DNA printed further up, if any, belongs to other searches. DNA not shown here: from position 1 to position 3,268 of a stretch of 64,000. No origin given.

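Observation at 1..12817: Bat-type MoxR/VWA operon flanked by two class III nucleotide cyclases, one a zinc-ribbon-STAND-TPR giant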

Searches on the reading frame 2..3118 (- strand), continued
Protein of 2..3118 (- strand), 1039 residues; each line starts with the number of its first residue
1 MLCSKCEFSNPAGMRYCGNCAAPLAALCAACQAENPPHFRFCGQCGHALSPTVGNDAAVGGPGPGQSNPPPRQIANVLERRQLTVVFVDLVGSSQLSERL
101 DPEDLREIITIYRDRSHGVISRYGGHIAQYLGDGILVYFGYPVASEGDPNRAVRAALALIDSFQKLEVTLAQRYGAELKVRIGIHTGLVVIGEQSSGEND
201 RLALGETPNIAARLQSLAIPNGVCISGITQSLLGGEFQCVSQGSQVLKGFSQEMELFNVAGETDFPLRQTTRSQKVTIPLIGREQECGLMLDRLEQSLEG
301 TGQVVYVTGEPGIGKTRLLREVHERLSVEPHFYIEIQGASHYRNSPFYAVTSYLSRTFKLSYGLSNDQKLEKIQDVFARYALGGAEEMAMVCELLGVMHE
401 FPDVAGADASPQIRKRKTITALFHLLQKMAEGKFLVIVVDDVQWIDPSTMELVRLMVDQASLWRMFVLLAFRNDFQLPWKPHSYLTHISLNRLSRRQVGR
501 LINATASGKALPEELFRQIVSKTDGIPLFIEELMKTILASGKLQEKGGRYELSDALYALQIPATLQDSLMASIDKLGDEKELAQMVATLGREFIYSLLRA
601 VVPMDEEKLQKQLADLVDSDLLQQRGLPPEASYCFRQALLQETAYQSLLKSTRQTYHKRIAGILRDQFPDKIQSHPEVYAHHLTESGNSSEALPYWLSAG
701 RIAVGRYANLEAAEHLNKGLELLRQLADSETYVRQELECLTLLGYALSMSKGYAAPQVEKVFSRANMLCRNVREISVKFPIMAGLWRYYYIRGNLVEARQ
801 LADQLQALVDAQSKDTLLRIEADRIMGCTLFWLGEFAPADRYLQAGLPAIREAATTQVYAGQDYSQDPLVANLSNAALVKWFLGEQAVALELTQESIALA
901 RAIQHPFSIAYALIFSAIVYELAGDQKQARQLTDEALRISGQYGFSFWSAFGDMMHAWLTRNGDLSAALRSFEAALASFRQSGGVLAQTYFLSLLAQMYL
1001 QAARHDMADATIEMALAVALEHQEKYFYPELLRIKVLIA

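Call 13: find_encoding_contigs(protein=P0001, flank=10000, max_places=3)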
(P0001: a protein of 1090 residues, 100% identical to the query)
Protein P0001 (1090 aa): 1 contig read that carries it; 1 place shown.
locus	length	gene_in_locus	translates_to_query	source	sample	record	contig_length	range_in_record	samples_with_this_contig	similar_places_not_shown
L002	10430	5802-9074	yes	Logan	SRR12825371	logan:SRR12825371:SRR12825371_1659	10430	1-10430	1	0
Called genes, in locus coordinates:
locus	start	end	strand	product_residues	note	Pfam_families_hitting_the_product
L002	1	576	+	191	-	?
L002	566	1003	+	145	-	PF14316:DUF4381 (weak)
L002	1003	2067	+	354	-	PF00092:VWA, PF13519:VWA_2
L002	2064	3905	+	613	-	PF13519:VWA_2, PF07719:TPR_2 (weak)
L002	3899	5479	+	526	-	-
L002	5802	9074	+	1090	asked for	PF12773:DZR, PF13240:Zn_Ribbon_1 (faint), PF00211:Guanylate_cyc, PF01637:ATPase_2 (weak), PF13191:AAA_16, PF13401:AAA_22, PF13424:TPR_12 (faint)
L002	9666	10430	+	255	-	?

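Call 14: find_encoding_contigs(protein=P0003, flank=10000, max_places=3)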
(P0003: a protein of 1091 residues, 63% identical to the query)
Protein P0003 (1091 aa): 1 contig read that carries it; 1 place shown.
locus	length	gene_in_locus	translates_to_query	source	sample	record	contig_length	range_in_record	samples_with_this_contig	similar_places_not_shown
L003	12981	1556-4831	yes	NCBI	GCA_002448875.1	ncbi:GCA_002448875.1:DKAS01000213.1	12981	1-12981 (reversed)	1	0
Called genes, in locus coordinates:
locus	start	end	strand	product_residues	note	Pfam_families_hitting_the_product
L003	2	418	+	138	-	?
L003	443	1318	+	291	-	PF08668:HDOD, PF01966:HD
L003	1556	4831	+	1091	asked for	PF12773:DZR, PF13240:Zn_Ribbon_1 (faint), PF00211:Guanylate_cyc, PF13191:AAA_16, PF13401:AAA_22 (weak), PF17874:TPR_MalT (faint)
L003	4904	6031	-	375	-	PF13487:HD_5, PF01966:HD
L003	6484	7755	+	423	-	-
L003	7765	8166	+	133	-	PF00034:Cytochrom_C (weak)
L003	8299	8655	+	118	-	PF00034:Cytochrom_C, PF13442:Cytochrome_CBB3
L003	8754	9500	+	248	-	PF02798:GST_N (weak), PF13417:GST_N_3, PF13409:GST_N_2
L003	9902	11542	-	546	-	PF07992:Pyr_redox_2 (faint), PF01593:Amino_oxidase, PF03486:HI0933_like (faint), PF13450:NAD_binding_8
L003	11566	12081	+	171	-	-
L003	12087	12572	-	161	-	PF00027:cNMP_binding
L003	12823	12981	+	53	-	?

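Call 15: find_encoding_contigs(protein=P0002, flank=10000, max_places=3)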
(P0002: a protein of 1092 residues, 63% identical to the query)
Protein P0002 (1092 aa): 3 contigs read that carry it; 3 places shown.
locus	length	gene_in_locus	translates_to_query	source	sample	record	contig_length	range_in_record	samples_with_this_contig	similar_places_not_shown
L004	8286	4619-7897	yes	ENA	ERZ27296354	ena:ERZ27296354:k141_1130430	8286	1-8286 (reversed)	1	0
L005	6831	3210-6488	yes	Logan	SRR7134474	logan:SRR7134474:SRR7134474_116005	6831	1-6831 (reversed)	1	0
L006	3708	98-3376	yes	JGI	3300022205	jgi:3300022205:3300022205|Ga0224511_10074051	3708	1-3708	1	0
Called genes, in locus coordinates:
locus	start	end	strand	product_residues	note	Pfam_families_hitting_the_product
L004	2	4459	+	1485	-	?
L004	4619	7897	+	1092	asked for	PF12773:DZR (weak), PF13240:Zn_Ribbon_1 (faint), PF00211:Guanylate_cyc, PF13191:AAA_16, PF13401:AAA_22 (weak), PF17874:TPR_MalT (faint)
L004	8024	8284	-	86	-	?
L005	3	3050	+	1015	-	?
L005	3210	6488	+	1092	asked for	PF12773:DZR (weak), PF13240:Zn_Ribbon_1 (faint), PF00211:Guanylate_cyc, PF13191:AAA_16, PF13401:AAA_22 (weak), PF17874:TPR_MalT (faint)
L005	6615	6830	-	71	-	?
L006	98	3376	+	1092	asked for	PF12773:DZR (weak), PF13240:Zn_Ribbon_1 (faint), PF00211:Guanylate_cyc, PF13191:AAA_16, PF13401:AAA_22 (weak), PF17874:TPR_MalT (faint)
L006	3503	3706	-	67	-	?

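Call 16: list_cluster_members(proteins=[P0001, P0003])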
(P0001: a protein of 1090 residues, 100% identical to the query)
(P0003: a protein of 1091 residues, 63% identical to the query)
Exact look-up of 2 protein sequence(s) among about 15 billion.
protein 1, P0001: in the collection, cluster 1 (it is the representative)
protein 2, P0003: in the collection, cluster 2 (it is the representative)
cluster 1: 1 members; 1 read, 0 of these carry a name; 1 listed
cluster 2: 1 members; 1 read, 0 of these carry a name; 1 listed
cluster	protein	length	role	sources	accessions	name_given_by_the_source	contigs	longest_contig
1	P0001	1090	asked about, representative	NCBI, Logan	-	-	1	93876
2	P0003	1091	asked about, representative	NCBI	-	-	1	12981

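Call 21: find_related_loci(query=A1, collection=genome_contigs, flank=10000)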
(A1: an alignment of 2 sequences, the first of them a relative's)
Query A1 (613 aa) in genome_contigs; peptide patterns used: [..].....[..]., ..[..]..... (x = any residue, [..] = any of these).
27 stretches matched a pattern, but none encodes a relative of the query by tblastn (E <= 1e-3).

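Call 22: find_related_loci(query=A1, collection=metagenome_contigs, flank=10000)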
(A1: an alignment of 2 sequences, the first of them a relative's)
Query A1 (613 aa) in metagenome_contigs; peptide patterns used: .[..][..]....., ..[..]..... (x = any residue, [..] = any of these).
74 stretches matched a pattern; 2 encode a relative of the query (tblastn E <= 1e-3); 2 distinct loci.
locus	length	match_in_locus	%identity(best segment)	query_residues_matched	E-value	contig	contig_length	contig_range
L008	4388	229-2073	45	1-613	1e-141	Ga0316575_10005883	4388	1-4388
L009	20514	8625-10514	43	1-613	6e-138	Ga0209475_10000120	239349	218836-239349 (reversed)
